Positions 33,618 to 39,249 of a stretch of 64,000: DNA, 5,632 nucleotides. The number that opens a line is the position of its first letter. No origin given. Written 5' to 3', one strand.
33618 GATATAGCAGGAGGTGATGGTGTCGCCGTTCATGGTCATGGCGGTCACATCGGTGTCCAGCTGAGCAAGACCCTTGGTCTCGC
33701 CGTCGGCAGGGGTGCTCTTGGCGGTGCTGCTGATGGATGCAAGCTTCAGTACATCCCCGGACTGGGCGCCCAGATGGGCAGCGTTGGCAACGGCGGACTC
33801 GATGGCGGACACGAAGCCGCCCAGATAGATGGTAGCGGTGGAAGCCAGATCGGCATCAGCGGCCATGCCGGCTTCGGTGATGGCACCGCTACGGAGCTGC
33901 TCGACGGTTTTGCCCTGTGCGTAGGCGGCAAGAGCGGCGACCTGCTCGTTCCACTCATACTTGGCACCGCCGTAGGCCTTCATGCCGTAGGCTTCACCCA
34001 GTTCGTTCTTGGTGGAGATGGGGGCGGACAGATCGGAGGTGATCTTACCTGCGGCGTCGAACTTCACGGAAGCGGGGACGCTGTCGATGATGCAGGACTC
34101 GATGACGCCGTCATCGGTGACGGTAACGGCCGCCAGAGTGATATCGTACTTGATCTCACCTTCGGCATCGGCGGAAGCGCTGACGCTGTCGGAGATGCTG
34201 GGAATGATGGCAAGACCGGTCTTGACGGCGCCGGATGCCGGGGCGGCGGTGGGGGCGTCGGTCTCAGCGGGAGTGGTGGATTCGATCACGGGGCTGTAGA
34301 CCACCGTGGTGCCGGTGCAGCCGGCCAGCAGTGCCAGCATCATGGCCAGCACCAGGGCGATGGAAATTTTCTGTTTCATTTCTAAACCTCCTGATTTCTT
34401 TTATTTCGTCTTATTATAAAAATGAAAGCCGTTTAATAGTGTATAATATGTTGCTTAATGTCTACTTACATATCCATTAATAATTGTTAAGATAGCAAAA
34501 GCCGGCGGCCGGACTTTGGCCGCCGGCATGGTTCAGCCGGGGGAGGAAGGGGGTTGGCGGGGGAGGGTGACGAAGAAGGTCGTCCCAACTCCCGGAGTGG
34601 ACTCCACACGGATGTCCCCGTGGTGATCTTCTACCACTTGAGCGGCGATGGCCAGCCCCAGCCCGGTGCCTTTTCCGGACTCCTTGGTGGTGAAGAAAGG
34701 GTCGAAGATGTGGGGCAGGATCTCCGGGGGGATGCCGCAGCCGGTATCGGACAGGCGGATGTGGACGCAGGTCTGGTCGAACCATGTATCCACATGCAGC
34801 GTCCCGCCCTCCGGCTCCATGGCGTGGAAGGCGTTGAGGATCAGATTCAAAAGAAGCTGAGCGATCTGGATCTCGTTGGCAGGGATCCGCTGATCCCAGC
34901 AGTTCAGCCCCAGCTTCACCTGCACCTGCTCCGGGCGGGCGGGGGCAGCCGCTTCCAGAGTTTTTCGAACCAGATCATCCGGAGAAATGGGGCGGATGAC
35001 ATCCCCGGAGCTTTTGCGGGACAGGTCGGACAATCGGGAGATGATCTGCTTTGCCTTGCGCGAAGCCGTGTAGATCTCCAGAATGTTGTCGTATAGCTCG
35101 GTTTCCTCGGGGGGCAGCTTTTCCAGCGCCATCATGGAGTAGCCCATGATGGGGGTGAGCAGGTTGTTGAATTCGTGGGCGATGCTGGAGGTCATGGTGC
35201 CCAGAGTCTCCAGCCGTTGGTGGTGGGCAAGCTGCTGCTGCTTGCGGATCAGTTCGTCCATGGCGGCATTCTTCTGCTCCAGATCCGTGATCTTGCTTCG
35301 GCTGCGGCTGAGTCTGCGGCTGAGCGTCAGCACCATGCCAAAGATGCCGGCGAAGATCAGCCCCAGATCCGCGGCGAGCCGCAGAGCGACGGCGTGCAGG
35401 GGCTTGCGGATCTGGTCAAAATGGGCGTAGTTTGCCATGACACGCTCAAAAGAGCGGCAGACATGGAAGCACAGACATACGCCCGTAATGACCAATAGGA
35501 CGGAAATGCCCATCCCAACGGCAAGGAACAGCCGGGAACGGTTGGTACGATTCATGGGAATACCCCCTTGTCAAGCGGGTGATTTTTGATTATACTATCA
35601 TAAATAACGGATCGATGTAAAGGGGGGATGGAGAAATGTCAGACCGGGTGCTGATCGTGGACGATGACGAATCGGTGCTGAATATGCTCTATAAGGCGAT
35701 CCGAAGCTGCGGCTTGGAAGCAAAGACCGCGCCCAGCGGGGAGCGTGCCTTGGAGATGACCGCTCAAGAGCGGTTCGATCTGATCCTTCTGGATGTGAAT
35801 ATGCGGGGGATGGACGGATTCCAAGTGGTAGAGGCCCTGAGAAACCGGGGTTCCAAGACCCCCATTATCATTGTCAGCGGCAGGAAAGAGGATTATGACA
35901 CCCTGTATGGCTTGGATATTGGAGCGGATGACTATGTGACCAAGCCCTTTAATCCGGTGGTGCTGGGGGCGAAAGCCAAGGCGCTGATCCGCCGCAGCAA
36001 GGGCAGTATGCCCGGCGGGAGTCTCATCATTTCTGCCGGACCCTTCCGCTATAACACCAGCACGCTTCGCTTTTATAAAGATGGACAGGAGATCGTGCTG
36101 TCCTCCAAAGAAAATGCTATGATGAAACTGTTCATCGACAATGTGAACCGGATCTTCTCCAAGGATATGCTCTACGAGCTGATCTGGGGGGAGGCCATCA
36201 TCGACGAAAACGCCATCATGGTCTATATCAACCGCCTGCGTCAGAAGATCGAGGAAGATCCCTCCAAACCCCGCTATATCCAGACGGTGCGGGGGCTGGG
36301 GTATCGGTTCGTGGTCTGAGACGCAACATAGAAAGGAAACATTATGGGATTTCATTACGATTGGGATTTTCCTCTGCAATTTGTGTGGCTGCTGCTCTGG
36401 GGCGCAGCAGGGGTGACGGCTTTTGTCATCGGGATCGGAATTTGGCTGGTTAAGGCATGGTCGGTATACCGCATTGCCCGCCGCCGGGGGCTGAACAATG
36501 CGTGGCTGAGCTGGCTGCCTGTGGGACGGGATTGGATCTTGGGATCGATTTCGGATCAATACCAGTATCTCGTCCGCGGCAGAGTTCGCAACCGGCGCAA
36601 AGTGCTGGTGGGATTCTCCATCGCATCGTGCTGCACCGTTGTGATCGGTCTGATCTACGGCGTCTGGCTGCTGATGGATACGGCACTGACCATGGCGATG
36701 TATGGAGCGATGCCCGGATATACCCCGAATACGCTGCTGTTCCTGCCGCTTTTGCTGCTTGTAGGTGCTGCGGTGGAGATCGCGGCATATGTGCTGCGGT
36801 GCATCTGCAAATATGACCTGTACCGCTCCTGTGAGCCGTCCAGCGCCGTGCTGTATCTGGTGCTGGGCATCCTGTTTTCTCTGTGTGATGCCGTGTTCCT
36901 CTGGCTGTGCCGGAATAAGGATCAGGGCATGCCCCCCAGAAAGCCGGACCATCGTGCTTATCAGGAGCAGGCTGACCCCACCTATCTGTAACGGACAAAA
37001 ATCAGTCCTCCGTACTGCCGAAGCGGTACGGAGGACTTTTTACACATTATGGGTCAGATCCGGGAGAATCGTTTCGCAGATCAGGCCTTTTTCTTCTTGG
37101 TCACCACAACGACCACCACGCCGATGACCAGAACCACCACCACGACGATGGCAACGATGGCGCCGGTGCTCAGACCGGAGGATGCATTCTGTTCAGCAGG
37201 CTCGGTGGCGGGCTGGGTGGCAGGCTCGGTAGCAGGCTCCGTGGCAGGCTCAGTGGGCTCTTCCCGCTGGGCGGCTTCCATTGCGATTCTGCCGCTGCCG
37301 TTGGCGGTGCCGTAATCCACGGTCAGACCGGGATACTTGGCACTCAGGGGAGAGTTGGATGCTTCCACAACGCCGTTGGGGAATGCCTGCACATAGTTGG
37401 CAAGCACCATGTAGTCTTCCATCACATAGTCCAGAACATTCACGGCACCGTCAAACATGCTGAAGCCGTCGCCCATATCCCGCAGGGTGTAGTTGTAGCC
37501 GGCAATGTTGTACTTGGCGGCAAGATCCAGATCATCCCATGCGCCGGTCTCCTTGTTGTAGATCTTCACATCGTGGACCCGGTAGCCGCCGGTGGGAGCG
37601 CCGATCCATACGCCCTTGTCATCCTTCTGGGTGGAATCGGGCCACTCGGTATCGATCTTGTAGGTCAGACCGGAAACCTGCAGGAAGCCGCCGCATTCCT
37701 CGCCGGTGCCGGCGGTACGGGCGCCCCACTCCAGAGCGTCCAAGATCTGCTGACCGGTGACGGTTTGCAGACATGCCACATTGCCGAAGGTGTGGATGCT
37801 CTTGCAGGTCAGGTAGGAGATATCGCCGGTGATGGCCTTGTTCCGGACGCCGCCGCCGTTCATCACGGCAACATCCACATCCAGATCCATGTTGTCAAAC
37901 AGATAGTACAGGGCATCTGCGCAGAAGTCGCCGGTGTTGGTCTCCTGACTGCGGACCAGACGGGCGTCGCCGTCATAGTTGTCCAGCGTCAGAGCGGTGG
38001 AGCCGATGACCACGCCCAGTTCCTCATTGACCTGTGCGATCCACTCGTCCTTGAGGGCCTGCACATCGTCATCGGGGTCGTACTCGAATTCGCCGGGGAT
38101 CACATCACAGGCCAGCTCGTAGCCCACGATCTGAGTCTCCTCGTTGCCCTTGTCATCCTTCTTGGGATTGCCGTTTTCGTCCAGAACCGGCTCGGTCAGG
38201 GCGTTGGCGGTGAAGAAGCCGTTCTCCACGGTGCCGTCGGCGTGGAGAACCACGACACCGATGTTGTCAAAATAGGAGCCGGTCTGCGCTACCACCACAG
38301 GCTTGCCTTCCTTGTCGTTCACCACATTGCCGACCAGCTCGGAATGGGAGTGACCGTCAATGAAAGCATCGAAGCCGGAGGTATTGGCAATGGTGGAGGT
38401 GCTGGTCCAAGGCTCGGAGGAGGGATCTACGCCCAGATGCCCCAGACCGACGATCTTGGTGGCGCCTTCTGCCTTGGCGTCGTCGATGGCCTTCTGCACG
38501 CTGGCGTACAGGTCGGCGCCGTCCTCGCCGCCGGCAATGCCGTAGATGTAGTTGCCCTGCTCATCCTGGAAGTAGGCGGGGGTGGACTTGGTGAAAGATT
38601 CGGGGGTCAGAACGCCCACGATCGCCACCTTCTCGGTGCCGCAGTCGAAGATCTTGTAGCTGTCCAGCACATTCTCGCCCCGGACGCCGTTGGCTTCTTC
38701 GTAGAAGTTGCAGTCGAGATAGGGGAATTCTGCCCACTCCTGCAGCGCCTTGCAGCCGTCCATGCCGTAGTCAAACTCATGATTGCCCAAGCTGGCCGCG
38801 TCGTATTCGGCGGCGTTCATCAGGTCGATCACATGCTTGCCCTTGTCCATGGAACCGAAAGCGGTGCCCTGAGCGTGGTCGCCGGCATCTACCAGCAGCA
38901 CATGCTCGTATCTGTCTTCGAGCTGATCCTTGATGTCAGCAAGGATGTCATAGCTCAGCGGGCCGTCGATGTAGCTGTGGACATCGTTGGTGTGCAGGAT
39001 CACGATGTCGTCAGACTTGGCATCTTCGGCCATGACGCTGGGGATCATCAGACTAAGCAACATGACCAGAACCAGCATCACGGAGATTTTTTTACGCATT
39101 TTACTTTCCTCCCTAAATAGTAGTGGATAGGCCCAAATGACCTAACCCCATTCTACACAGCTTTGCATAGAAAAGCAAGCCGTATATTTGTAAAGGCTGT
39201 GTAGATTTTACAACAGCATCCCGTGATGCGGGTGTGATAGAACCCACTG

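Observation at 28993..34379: ApbE + tandem-domain lipoprotein + RnfC-RnfD-RnfG operon with no RnfE/RnfA/RnfB: candidate NADH-to-extracytosolic flavin electron conduit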

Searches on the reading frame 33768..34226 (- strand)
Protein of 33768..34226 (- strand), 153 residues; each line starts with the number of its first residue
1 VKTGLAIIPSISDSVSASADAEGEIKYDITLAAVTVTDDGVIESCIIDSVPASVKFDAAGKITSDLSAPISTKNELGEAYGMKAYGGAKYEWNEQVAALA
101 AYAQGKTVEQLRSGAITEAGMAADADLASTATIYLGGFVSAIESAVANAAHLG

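Call 53: search_protein_families(library=pfam, proteins=[window:33768-34226:-], max_evalue=10)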
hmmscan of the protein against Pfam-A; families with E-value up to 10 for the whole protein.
seq(153 aa): 0 families

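Call 56: search_solved_structures(query=window:33768-34226:-, max_evalue=10, show_alignments=2)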
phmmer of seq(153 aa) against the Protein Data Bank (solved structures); distinct sequences matched with E-value up to 10: 3.
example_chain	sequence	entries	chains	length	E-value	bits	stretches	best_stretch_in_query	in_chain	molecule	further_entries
2kzx_A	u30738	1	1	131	0.11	16.2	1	78-140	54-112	Uncharacterized protein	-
1vrq_A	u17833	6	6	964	0.82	13.3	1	7-147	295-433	Sarcosine oxidase alpha subunit | Subunit alpha of sarcosine oxidase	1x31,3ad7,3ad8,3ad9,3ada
3njh_A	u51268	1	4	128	1.1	12.9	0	27-59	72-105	Peptidase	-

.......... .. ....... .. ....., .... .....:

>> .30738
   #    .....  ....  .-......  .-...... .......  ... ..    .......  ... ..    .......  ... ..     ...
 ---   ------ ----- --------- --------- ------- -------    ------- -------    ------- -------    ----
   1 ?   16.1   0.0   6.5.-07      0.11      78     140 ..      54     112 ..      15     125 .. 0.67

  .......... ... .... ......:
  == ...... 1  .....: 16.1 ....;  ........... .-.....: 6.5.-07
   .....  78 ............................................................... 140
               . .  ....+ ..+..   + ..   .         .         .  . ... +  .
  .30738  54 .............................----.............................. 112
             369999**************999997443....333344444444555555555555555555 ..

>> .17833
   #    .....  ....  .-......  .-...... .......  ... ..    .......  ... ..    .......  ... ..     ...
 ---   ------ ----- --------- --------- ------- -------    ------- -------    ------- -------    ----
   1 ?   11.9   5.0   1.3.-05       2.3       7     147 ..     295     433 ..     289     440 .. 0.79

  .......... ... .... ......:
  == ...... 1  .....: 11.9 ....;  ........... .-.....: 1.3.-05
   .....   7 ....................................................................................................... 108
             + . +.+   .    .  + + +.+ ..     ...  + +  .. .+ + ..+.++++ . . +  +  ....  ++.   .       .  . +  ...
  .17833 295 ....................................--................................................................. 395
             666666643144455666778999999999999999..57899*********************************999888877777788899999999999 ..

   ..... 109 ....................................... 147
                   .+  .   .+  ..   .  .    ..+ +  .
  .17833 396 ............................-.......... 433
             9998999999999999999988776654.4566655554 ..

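Call 73: search_solved_structures(query=A3, max_evalue=10, show_alignments=3)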
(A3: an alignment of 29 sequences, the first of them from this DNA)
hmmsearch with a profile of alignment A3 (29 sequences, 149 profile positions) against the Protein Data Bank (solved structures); distinct sequences matched with E-value up to 10: 2.
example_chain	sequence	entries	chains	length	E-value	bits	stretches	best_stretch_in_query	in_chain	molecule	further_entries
2kzx_A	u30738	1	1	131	9.4e-08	35.4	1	79-149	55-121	Uncharacterized protein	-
4qxd_A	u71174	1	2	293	0.5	13.6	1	41-67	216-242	3'(2'),5'-bisphosphate nucleotidase, putative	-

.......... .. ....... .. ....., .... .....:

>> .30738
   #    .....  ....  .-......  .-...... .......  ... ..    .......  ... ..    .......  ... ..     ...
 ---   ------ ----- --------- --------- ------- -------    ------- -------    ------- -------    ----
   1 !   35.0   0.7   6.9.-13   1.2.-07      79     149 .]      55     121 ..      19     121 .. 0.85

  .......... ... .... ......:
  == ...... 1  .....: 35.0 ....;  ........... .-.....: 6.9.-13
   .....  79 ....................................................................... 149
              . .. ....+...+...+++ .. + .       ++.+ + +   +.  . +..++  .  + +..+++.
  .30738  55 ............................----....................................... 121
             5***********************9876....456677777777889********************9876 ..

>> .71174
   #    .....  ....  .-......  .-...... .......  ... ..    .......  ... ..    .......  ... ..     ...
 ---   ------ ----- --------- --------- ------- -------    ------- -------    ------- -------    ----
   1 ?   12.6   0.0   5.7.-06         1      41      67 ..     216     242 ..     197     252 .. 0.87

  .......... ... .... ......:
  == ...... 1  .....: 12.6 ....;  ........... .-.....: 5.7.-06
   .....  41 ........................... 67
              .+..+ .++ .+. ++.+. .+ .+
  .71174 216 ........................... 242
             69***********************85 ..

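Call 74: search_protein_families(library=pfam, alignment_id=A3, max_evalue=10)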
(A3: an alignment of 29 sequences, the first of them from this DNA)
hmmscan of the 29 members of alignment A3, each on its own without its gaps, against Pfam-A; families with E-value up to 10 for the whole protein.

A. member 1, seq(149 aa): 0 families

B. families by the number of members that match (of 29 scanned): 9 families
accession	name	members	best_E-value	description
PF20340.3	DUF6635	3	0.081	Family of unknown function (DUF6635)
PF07556.16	DUF1538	2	0.016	Protein of unknown function (DUF1538)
PF07338.18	YdgH_BhsA-like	1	0.03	YdgH/BhsA/McbA-like domain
PF02043.22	Bac_chlorC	1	0.05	Bacteriochlorophyll C binding protein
PF23664.1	Ig_Pom152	1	0.089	Nucleoporin pom152-like, immunoglobulin-like domain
PF20763.3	UDG-inhib_P56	1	0.1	Phage phi29, UDG inhibitor P56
PF02470.25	MlaD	1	0.14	MlaD protein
PF08750.16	CNP1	1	0.18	CNP1-like family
PF04610.19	TrbL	1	1.4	TrbL/VirB6 plasmid conjugal transfer protein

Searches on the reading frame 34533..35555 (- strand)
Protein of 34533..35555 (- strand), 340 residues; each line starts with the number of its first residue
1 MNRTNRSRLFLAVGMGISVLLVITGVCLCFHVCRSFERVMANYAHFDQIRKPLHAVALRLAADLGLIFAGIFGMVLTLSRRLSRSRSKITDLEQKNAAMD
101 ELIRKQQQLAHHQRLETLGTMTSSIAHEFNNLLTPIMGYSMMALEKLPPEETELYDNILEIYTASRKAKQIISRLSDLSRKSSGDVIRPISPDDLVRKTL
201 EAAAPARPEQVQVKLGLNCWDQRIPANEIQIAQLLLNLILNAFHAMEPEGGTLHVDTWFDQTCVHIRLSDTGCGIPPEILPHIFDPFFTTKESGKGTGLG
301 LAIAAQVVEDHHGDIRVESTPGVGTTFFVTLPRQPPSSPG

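Call 75: search_protein_families(library=pfam, proteins=[window:34533-35555:-], max_evalue=0.001)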
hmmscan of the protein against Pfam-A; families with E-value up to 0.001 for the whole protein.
window:34533-35555:- (340 aa): 2 families
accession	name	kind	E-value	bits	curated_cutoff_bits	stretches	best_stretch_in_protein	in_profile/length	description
PF02518.31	HATPase_c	-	5e-29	101.4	26.4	1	227-334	2-110/111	Histidine kinase-, DNA gyrase B-, and HSP90-like ATPase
PF00512.31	HisKA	-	1.4e-09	38.2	26.9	1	118-184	2-66/66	His Kinase A (phospho-acceptor) domain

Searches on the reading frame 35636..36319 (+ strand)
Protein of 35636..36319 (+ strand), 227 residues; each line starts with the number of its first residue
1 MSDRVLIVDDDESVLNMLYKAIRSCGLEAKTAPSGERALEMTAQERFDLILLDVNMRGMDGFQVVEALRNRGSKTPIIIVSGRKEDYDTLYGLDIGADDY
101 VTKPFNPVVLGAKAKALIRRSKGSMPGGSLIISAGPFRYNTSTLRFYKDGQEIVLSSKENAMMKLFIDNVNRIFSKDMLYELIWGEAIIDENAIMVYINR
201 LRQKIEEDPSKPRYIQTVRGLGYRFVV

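Call 75: search_protein_families(library=pfam, proteins=[window:35636-36319:+], max_evalue=0.001)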
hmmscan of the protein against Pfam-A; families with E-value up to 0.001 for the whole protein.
window:35636-36319:+ (227 aa): 3 families
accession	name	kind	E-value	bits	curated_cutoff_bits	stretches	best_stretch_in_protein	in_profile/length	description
PF00072.30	Response_reg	-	3.9e-29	101.5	30.2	1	5-112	1-108/111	Response regulator receiver domain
PF00486.34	Trans_reg_C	-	4e-24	84.9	26.2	1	150-225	1-77/77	Transcriptional regulatory protein, C terminal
PF23198.2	PDE8A_N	-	0.00029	21.2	29.6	1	6-80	14-90/147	PDE8A-like, N-terminal domain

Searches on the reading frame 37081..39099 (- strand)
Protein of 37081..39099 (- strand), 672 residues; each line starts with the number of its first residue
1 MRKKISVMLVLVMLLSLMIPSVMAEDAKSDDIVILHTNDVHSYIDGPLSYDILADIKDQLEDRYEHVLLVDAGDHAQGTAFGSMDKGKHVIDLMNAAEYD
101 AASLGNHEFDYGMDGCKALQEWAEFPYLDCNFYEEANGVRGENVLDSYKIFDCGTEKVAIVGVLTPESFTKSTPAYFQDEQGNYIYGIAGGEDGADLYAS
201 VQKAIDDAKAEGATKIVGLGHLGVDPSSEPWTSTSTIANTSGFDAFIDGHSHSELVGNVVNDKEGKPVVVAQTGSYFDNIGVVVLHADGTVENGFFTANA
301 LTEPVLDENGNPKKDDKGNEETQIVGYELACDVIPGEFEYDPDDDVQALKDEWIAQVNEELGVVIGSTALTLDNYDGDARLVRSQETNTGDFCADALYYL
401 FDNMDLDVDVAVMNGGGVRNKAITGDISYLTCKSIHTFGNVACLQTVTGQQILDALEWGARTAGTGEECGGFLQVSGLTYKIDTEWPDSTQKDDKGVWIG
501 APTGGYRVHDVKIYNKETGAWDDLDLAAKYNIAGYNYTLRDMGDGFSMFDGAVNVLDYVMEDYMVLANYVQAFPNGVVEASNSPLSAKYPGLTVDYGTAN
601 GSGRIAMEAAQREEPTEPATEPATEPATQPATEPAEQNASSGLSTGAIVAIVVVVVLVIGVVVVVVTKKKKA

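Call 75: search_protein_families(library=pfam, proteins=[window:37081-39099:-], max_evalue=0.001)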
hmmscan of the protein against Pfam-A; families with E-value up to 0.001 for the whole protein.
window:37081-39099:- (672 aa): 2 families
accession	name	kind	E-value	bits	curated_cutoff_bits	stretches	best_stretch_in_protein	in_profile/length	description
PF02872.23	5_nucleotid_C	-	2.6e-25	89.8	23.6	1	373-550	6-157/158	5'-nucleotidase, C-terminal domain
PF00149.33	Metallophos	-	1.9e-07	32.1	21.5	1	33-253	2-190/191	Calcineurin-like phosphoesterase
